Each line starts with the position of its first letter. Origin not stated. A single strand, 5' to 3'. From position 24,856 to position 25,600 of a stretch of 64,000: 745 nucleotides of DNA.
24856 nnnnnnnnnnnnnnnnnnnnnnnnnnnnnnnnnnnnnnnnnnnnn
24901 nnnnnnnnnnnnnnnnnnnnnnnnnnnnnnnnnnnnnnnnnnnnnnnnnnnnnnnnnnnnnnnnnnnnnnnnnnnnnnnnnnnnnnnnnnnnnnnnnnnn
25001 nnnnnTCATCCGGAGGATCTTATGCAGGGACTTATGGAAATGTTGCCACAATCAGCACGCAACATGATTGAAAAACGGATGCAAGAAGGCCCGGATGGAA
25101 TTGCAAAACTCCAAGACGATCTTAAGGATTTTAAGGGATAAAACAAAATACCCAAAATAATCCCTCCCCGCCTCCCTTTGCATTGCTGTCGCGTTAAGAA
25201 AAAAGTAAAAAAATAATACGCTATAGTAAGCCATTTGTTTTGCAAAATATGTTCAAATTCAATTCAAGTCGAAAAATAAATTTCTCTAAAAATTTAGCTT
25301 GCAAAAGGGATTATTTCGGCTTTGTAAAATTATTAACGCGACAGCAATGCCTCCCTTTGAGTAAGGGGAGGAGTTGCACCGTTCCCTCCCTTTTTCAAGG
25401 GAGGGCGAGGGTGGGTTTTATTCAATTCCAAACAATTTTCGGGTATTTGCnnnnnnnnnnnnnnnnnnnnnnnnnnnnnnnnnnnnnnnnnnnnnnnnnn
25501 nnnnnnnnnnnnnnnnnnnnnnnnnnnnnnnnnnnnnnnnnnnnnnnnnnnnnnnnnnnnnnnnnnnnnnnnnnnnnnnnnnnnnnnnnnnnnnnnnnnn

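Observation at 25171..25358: MITE insertion signature: 18-bp perfect TIRs with 9-bp target-site duplication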

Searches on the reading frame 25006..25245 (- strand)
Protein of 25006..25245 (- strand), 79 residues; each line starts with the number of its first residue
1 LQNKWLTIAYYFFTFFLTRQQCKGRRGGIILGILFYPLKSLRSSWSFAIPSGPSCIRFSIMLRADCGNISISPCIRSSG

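Call 9: search_protein_families(library=pfam, proteins=[window:25006-25245:-], max_evalue=0.01)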
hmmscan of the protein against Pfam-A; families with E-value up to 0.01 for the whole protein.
window:25006-25245:- (79 aa): 0 families

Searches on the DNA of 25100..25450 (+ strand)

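Call 31: search_dna_similar(query=window:25171-25359:+, collection=plasmids, mode=distant, max_evalue=10, max_rows=20)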
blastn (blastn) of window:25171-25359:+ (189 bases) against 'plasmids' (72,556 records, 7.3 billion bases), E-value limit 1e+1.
Records with a match: 70; places in all: 70; records where one place covers at least 80% of the query: 0.
Best place of each record, by identity: >=99% 12; 95-99% 29; 90-95% 13; 80-90% 15; 60-80% 1.
By first word of the organism name: Klebsiella 20; Raoultella 16; Citrobacter 9; Borreliella 3; Clostridium 3; Acetobacter 3; Bacillus 2; Enterobacter 2; Leclercia 2; Flammeovirga 1; and 9 more.
By predicted mobility (MOB-suite, as given by PLSDB): conjugative 40; non-mobilizable 24; mobilizable 6.
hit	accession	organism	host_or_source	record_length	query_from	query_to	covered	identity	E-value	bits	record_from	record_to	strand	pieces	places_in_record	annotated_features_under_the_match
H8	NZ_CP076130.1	Flammeovirga kamogawensis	single bacterial isolate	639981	79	135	30%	77.2%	2e+0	39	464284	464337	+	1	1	hypothetical protein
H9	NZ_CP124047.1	Borreliella lusitaniae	Bacterial isolate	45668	75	119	24%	84.8%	7e+0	38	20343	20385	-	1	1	hypothetical protein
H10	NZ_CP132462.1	Borreliella lusitaniae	Bacterial isolate,human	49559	75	119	24%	84.8%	7e+0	38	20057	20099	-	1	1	hypothetical protein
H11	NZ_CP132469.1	Borreliella lusitaniae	Bacterial isolate,Ixodes ricinus tick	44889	75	119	24%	84.8%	7e+0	38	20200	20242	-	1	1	hypothetical protein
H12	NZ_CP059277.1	Lactobacillus taiwanensis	Mus musculus,pure culture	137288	29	72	23%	81.8%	5e-1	41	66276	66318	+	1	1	hypothetical protein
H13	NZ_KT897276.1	Clostridium botulinum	-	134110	78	114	20%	84.6%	7e+0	37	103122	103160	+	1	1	hypothetical protein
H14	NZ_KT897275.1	Clostridium botulinum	-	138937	78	114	20%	84.6%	7e+0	37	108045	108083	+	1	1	hypothetical protein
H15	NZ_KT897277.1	Clostridium botulinum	-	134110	78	114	20%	84.6%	7e+0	37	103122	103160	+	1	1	hypothetical protein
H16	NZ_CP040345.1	Bacillus albus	Apostichopus japonicus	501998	93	125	17%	84.8%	7e+0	38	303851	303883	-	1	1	none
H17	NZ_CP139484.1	Bacillus sp. RA(2023)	mixed culture,soil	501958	93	125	17%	84.8%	7e+0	38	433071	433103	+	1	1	none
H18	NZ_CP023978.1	Klebsiella variicola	Homo sapiens,sputum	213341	92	121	16%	90.0%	5e-1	42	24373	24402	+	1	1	none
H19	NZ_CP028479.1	Klebsiella pneumoniae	cell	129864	92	121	16%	90.0%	5e-1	42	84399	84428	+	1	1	none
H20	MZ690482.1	Klebsiella pneumoniae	-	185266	92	121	16%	90.0%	5e-1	42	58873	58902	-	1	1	none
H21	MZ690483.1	Klebsiella pneumoniae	-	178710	92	121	16%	90.0%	5e-1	42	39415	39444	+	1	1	none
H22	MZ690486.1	Klebsiella pneumoniae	-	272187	92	121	16%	90.0%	5e-1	42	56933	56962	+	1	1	none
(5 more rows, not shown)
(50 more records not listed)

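Call 48: search_rna_families(source=window, start=25100, end=25450, threshold=evalue, max_evalue=1)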
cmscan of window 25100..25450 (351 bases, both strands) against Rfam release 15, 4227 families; matches with E-value up to 1: 0.
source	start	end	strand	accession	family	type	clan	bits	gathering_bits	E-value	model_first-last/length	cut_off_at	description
